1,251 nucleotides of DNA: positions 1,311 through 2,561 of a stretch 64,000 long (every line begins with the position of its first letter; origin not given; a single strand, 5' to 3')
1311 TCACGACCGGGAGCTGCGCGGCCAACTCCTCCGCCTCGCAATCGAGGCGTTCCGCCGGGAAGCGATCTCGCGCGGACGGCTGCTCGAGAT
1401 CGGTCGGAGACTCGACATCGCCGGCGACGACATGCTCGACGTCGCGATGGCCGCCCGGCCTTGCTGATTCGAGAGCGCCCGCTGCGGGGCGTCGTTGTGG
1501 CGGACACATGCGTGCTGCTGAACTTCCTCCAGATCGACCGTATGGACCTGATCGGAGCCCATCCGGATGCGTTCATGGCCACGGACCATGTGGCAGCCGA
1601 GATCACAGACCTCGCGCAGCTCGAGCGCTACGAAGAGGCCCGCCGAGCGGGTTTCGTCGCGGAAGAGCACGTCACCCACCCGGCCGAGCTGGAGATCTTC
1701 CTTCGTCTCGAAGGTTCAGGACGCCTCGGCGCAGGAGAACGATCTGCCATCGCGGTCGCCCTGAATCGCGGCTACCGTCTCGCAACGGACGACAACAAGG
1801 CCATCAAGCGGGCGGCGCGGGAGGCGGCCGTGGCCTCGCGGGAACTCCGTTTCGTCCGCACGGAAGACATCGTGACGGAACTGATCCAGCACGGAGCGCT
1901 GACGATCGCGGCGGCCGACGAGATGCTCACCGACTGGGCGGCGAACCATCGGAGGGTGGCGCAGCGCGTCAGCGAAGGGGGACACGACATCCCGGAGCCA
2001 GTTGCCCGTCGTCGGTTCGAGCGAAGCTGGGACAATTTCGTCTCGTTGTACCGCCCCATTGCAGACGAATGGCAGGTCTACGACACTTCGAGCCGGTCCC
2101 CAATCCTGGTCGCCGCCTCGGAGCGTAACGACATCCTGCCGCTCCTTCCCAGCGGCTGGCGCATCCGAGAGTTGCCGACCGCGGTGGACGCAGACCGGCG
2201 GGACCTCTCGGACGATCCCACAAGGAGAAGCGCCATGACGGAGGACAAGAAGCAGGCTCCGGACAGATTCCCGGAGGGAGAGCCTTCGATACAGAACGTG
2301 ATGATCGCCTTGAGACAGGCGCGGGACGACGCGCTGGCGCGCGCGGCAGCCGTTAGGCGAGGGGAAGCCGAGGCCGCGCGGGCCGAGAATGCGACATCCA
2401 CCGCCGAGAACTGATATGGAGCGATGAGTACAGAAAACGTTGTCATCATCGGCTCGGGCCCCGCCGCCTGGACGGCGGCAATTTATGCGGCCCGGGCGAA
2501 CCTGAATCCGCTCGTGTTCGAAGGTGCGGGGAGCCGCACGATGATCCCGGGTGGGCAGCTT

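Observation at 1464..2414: Unusual fusion: PIN nuclease domain followed by a zeta-toxin/COG4185-like C-terminal tail without a P-loop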

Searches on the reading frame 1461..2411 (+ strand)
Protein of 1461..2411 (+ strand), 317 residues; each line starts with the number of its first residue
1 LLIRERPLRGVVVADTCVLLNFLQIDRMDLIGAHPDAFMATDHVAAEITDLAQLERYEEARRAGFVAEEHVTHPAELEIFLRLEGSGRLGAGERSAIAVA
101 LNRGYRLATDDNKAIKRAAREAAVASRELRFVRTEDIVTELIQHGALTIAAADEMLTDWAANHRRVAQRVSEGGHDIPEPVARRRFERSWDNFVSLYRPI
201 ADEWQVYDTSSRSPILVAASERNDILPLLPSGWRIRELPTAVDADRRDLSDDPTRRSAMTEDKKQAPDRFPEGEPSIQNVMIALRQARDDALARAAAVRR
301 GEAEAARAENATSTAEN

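Call 4: search_protein_families(library=pfam, proteins=[window:1497-2411:+], max_evalue=1)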
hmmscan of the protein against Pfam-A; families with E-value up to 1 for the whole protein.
window:1497-2411:+ (305 aa): 0 families

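Call 5: search_protein_families(library=ncbifam, proteins=[window:1497-2411:+], max_evalue=10)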
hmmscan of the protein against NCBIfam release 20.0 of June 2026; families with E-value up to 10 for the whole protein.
window:1497-2411:+ (305 aa): 0 families

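Call 6: find_homologous_proteins(query=window:1497-2411:+, max_evalue=0.01)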
Query window:1497-2411:+ (305 aa): 138 proteins with E <= 0.01 among 8000 candidates; the best 120 are listed.
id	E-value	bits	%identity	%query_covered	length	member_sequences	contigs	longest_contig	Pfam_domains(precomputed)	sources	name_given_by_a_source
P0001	7.0e-192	654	100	100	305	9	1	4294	PF11848.14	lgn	-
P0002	1.0e-90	322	98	52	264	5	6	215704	PF06414.19,PF13671.13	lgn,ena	-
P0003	2.9e-78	281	87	52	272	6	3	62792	PF13671.13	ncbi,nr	ncbi:MAG: AAA family ATPase [Gemmatimonadales bacterium]|nr:AAA family ATPase [Gemmatimonadales bact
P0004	4.1e-74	268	85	50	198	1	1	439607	PF11848.14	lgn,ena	-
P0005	9.2e-62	227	76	39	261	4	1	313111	PF13671.13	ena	-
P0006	4.9e-61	225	73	48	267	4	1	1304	PF13671.13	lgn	-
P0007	1.1e-60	223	74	39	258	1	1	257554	PF13671.13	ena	-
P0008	2.4e-60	222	74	43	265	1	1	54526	PF13671.13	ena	-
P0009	2.9e-59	219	72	48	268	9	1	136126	PF06414.19,PF13671.13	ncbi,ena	-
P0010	8.1e-59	217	70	51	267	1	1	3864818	PF06414.19,PF13671.13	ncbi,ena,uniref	ncbi:AAA family ATPase [Candidatus Palauibacter sp.]|uniref:AAA family ATPase n=1 Tax=Candidatus Pal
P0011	6.7e-58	214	72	47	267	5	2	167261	PF06414.19,PF13671.13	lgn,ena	-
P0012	8.8e-58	214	66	48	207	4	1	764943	-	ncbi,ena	-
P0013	1.7e-56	210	63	47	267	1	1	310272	PF13671.13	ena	-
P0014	2.9e-56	209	67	52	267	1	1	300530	PF13671.13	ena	-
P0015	3.0e-56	209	71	50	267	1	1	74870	PF06414.19,PF13671.13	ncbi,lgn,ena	-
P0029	8.6e-53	198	63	50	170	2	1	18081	PF11848.14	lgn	-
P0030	1.9e-52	196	66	50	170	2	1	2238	PF11848.14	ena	-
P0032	4.8e-52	195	64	50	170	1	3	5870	PF11848.14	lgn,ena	-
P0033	4.8e-52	195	64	50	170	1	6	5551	PF11848.14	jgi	-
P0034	2.7e-51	193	64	50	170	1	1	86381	PF11848.14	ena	-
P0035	6.0e-51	192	64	50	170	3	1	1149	PF11848.14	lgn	-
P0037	3.0e-50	189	61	50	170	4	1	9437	PF11848.14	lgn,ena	-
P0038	4.0e-50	189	62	50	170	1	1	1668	PF11848.14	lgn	-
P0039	5.5e-50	188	62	50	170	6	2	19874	PF11848.14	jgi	-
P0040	1.1e-49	187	61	50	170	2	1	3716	PF11848.14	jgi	-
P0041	6.8e-49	185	62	50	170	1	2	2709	PF11848.14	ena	-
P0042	2.4e-48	183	62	50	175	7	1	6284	PF11848.14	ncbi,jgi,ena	jgi:predicted nucleic acid-binding protein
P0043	3.7e-48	182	61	50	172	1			PF11848.14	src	-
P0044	4.8e-48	182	62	50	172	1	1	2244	PF11848.14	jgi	jgi:predicted nucleic acid-binding protein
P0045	1.4e-47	181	62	50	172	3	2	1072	PF11848.14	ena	-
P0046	1.5e-47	180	62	50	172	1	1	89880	PF11848.14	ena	-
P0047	1.5e-47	180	61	50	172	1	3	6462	PF11848.14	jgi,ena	jgi:predicted nucleic acid-binding protein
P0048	2.1e-47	180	61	50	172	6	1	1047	PF11848.14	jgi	jgi:predicted nucleic acid-binding protein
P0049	2.2e-47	180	60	50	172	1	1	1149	PF11848.14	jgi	jgi:predicted nucleic acid-binding protein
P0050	5.2e-47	179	59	50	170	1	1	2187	PF11848.14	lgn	-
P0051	8.2e-47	178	59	50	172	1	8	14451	PF11848.14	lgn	-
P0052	1.1e-46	178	60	50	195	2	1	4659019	PF11848.14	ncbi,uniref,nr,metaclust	ncbi:glr4256 [Gloeobacter violaceus PCC 7421]|uniref:Glr4256 protein n=1 Tax=Gloeobacter violaceus (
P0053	1.1e-46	178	60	50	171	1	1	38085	PF11848.14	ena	-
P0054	1.1e-46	178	59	50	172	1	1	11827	PF11848.14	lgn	-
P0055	1.5e-46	177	62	50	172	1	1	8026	PF11848.14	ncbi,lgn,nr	ncbi:MAG: hypothetical protein L0Y75_11155 [Acidobacteria bacterium]|nr:hypothetical protein [Acidob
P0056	1.7e-46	177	60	50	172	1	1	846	PF11848.14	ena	-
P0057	1.9e-46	177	60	50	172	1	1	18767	PF11848.14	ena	-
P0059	2.3e-46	177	60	50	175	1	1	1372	PF11848.14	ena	-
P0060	2.5e-46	176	59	50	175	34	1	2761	PF11848.14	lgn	-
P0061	8.2e-46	175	60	50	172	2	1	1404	PF11848.14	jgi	jgi:hypothetical protein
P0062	1.1e-45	174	59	50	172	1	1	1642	PF11848.14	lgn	-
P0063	1.2e-45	174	58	50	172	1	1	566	PF11848.14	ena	-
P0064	1.4e-45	174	58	52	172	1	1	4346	PF11848.14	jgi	jgi:predicted nucleic acid-binding protein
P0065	1.9e-45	174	59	50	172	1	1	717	PF11848.14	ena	-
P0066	2.5e-45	173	58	52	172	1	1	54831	PF11848.14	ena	-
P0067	2.9e-45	173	58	50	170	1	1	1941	PF11848.14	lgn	-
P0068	2.9e-45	173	57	52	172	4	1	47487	PF11848.14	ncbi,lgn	-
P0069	2.9e-45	173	59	50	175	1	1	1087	PF11848.14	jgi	jgi:predicted nucleic acid-binding protein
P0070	3.6e-45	173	59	50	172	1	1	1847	PF11848.14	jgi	jgi:predicted nucleic acid-binding protein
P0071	4.0e-45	172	58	50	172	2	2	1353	PF11848.14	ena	-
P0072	5.7e-45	172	58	53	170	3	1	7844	PF11848.14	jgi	jgi:predicted nucleic acid-binding protein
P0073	5.7e-45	172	58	50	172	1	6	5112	PF11848.14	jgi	jgi:predicted nucleic acid-binding protein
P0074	7.6e-45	172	59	50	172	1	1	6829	PF11848.14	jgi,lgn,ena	-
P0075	7.6e-45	172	56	50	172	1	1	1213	PF11848.14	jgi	jgi:predicted nucleic acid-binding protein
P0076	8.2e-45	171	57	50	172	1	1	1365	PF11848.14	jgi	jgi:predicted nucleic acid-binding protein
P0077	1.5e-44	171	59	50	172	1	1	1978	PF11848.14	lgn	-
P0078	1.8e-44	170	56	53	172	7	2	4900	PF11848.14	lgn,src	-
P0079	2.5e-44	170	57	52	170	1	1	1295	PF11848.14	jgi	jgi:predicted nucleic acid-binding protein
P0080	3.4e-44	169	58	50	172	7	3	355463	PF11848.14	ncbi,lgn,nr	ncbi:MAG: hypothetical protein BroJett024_20390 [Alphaproteobacteria bacterium]|nr:MAG: hypothetical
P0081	3.5e-44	169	57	50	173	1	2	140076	PF11848.14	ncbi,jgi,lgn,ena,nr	ncbi:MAG: hypothetical protein CVT81_00410 [Alphaproteobacteria bacterium HGW-Alphaproteobacteria-3]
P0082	3.7e-44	169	59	50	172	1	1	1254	PF11848.14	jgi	jgi:predicted nucleic acid-binding protein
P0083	4.0e-44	169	59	50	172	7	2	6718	PF11848.14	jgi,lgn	jgi:predicted nucleic acid-binding protein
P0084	5.3e-44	169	58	50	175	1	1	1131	PF11848.14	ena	-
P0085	5.5e-44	169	56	50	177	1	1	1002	PF11848.14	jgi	jgi:hypothetical protein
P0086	6.5e-44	168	58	50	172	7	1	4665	PF11848.14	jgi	jgi:predicted nucleic acid-binding protein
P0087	8.3e-44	168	57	50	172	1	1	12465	PF11848.14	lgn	-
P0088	9.7e-44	168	58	50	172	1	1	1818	PF11848.14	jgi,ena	jgi:predicted nucleic acid-binding protein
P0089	1.2e-43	168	58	50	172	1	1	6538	PF11848.14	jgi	jgi:predicted nucleic acid-binding protein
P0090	1.2e-43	168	59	50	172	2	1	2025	PF11848.14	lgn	-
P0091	1.3e-43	167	60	50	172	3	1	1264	PF11848.14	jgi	jgi:predicted nucleic acid-binding protein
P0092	1.6e-43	167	58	50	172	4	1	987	PF11848.14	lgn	-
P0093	1.9e-43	167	58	50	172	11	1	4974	PF11848.14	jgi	jgi:predicted nucleic acid-binding protein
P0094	1.9e-43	167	58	50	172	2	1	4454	PF11848.14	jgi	jgi:predicted nucleic acid-binding protein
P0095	2.1e-43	167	58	50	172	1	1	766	PF11848.14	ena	-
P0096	2.3e-43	167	55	50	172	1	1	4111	PF11848.14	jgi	jgi:predicted nucleic acid-binding protein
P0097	2.8e-43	166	55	50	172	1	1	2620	PF11848.14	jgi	jgi:hypothetical protein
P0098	3.0e-43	166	58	50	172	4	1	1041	PF11848.14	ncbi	-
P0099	7.3e-43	165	58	50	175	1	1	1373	PF11848.14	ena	-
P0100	1.6e-42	164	58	50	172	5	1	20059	PF11848.14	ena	-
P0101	1.9e-42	164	56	50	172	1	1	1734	PF11848.14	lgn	-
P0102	4.5e-42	162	57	50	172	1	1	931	PF11848.14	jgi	jgi:predicted nucleic acid-binding protein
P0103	4.7e-42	162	56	50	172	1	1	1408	PF11848.14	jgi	jgi:predicted nucleic acid-binding protein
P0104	5.5e-42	162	57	50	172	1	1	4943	PF11848.14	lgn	-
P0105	7.8e-42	162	58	50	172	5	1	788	PF11848.14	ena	-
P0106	1.5e-41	161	57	50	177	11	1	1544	PF11848.14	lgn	-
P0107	2.0e-41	160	56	50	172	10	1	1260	PF11848.14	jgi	jgi:predicted nucleic acid-binding protein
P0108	4.3e-41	159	54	53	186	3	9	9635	PF11848.14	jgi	jgi:predicted nucleic acid-binding protein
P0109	5.2e-41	159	53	53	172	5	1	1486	PF11848.14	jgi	jgi:predicted nucleic acid-binding protein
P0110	5.2e-41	159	55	50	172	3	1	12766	PF11848.14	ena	-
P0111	1.1e-40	158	55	50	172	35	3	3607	PF11848.14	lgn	-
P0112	1.2e-40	158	53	50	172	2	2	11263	PF11848.14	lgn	-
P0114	1.3e-39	154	55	50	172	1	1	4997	PF11848.14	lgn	-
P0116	6.1e-36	142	55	50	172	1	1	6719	PF11848.14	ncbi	-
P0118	8.0e-36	142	50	50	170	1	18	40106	PF11848.14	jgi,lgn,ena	jgi:predicted nucleic acid-binding protein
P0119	1.0e-35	142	51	50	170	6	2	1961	PF11848.14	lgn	-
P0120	1.2e-35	141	50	50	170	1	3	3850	PF11848.14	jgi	jgi:predicted nucleic acid-binding protein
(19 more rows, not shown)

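Call 8: find_encoding_contigs(protein=P0002, flank=8000, max_places=6)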
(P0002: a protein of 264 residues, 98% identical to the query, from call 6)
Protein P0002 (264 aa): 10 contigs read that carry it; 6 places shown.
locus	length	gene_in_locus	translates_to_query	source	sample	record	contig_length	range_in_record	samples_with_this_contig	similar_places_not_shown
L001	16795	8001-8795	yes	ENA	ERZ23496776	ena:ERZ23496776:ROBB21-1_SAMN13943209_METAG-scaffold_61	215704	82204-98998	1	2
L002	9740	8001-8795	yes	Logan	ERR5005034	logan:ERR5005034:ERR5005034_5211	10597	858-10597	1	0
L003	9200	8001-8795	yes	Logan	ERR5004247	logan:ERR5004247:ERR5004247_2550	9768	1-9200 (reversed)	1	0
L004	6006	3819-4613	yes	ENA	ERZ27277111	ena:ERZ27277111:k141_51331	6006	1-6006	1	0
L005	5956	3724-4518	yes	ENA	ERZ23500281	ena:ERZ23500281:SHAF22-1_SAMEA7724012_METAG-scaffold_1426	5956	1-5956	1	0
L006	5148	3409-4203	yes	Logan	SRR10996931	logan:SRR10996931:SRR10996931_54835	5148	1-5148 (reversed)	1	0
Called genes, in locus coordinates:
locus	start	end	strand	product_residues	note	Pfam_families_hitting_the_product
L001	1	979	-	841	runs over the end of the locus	PF14312:FG-GAP_2 (weak), PF08309:LVIVD (faint)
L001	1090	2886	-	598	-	PF01839:FG-GAP (faint), PF13517:FG-GAP_3, PF07593:UnbV_ASPIC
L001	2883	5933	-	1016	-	PF13428:TPR_14 (faint), PF14559:TPR_19 (faint), PF22113:Mtrc-MtrF_II-IV_dom (faint), PF00515:TPR_1 (faint), PF13414:TPR_11 (faint), PF23914:TPR_CcmH_CycH (faint), PF13432:TPR_16 (weak), PF07719:TPR_2 (weak)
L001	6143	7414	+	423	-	PF01381:HTH_3, PF12844:HTH_19 (weak), PF13413:HTH_25 (faint), PF13560:HTH_31, PF06114:Peptidase_M78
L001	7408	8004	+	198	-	PF11848:DUF3368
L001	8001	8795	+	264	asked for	PF06414:Zeta_toxin (faint), PF13671:AAA_33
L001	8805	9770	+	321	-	PF07992:Pyr_redox_2, PF13738:Pyr_redox_3, PF00070:Pyr_redox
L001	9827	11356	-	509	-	PF00474:SSF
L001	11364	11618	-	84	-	-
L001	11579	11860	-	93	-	PF02566:OsmC (weak)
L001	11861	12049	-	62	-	-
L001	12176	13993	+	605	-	PF05960:DUF885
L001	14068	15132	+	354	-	-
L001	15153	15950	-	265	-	PF00561:Abhydrolase_1, PF12697:Abhydrolase_6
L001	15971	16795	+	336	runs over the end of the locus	PF00561:Abhydrolase_1, PF12146:Hydrolase_4 (weak)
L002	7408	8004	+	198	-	PF11848:DUF3368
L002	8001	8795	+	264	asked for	PF06414:Zeta_toxin (faint), PF13671:AAA_33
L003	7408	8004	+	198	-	PF11848:DUF3368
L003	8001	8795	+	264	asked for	PF06414:Zeta_toxin (faint), PF13671:AAA_33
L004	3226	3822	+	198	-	PF11848:DUF3368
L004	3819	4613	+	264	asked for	PF06414:Zeta_toxin (faint), PF13671:AAA_33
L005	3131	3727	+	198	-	PF11848:DUF3368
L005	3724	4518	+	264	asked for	PF06414:Zeta_toxin (faint), PF13671:AAA_33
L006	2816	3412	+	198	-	PF11848:DUF3368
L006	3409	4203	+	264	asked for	PF06414:Zeta_toxin (faint), PF13671:AAA_33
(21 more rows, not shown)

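Call 11: find_encoding_contigs(protein=P0001, flank=8000, max_places=10)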
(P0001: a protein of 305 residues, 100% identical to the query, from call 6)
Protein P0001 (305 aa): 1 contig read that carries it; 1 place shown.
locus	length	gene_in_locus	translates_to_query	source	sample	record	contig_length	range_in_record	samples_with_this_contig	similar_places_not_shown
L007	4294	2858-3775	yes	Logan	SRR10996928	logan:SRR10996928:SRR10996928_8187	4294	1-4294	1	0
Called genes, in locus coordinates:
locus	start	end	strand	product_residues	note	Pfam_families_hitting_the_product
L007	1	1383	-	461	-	?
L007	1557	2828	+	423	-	PF01381:HTH_3, PF12844:HTH_19 (weak), PF13413:HTH_25 (faint), PF13560:HTH_31, PF06114:Peptidase_M78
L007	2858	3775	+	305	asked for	PF11848:DUF3368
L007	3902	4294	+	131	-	?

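Call 12: list_cluster_members(proteins=[P0001])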
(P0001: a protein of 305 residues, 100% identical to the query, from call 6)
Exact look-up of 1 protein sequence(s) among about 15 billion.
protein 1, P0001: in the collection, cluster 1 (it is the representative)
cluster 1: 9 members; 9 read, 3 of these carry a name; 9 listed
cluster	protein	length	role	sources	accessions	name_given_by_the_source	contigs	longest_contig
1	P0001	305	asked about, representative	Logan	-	-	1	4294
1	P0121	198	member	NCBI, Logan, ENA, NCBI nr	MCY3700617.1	MAG: hypothetical protein OXH46_13445 [Gemmatimonadetes bacterium] | hypothetical protein [Gemmatimonadota bacterium]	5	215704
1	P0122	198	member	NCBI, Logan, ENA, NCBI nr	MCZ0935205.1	MAG: hypothetical protein OXJ54_08510 [Gemmatimonadetes bacterium] | hypothetical protein [Candidatus Palauibacter rhopaloidicola]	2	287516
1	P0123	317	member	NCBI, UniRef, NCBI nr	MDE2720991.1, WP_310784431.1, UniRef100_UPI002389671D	hypothetical protein [Candidatus Palauibacter polyketidifaciens] | hypothetical protein n=1 Tax=Candidatus Palauibacter polyketidifaciens TaxID=3056740 ...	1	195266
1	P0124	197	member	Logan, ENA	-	-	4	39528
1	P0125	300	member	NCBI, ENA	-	-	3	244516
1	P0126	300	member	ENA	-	-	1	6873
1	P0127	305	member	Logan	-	-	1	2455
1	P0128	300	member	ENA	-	-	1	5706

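Call 17: find_related_loci(query=window:1461-2411:+, collection=genome_contigs, flank=6000)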
Query window:1461-2411:+ (317 aa) in genome_contigs; peptide patterns used: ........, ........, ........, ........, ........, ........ (x = any residue, [..] = any of these).
175 stretches matched a pattern; 15 encode a relative of the query (tblastn E <= 1e-3); 15 distinct loci.
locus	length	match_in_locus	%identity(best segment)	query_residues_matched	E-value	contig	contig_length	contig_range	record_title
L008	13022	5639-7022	91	1-317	5e-93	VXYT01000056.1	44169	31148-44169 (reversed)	MAG: Candidatus Palauibacter ramosifaciens isolate SB0670_bin_18 NODE_487_length_44169_cov_23.830235, whole genome shotg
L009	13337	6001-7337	91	1-298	4e-93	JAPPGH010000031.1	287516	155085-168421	MAG: Candidatus Palauibacter rhopaloidicola isolate RHO1_bin_50 NODE_38_length_287516_cov_410.670484, whole genome shotg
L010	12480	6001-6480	89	160-317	2e-67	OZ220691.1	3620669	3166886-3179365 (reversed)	MAG: Gemmatimonadota bacterium isolate 1766b9ea-3269-4cc1-97f5-695b05480569 genome assembly, chromosome: 1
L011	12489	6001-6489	66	160-317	4e-61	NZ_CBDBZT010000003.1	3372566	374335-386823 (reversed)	MAG: Candidatus Palauibacter sp. isolate d913a111-4b0a-4343-aa09-6fb2a46b27a4 contig_3, whole genome shotgun sequence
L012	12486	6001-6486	69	160-316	4e-61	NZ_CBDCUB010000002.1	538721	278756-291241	MAG: Candidatus Palauibacter sp. isolate cc05a73e-5b7f-4338-bfa9-6e459683daed contig_2, whole genome shotgun sequence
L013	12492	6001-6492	66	160-316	8e-60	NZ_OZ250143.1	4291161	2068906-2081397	MAG: Candidatus Palauibacter sp. isolate 48ff9d69-b9c1-46bb-834c-a9f20826d9c9 chromosome 1, complete sequence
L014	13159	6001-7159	66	12-317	3e-59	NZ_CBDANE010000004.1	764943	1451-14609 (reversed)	MAG: Candidatus Palauibacter sp. isolate 86f7a3db-c590-4dc5-8cab-a69d54639cc7 contig_4, whole genome shotgun sequence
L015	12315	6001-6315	64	216-317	2e-31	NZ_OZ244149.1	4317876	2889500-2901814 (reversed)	MAG: Candidatus Palauibacter sp. isolate 0d4ab03e-7888-48a4-aad6-e62ffb5e22cc chromosome 1, complete sequence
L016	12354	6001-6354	48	165-284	6e-27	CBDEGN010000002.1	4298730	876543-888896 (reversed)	MAG: Longimicrobiales bacterium isolate 80fc88f1-1ec1-4d60-8a5e-1a92744ba94c genome assembly, contig: contig_2, whole ge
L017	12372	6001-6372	46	165-289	6e-25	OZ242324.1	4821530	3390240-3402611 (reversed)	MAG: Longimicrobiales bacterium isolate 07de4c10-1fa3-4f23-aeab-92fd89ad4539 genome assembly, chromosome: 1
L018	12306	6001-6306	51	164-284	5e-26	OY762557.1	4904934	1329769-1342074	MAG: Longimicrobiales bacterium isolate c10e2151-7d97-4465-9cf7-a78a4796a63d genome assembly, chromosome: 1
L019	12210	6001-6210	46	181-280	1e-17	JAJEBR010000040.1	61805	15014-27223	MAG: Gemmatimonadetes bacterium isolate jk18x9bins.40 k141_234936, whole genome shotgun sequence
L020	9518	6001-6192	53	164-226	2e-15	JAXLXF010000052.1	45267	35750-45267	MAG: Chloroflexota bacterium isolate STL-CHL42 C2.81.fa-52, whole genome shotgun sequence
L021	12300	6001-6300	43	147-284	4e-15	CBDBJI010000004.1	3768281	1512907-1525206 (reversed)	MAG: Longimicrobiales bacterium isolate b06c9096-2b28-437e-9fc3-f06bf2306a16 genome assembly, contig: contig_4, whole ge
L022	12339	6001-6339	29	12-116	2e-5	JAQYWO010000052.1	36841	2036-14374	MAG: Rhizonema sp. PD37 Dictyo3444_NODE_53_length_36841_cov_15.7607, whole genome shotgun sequence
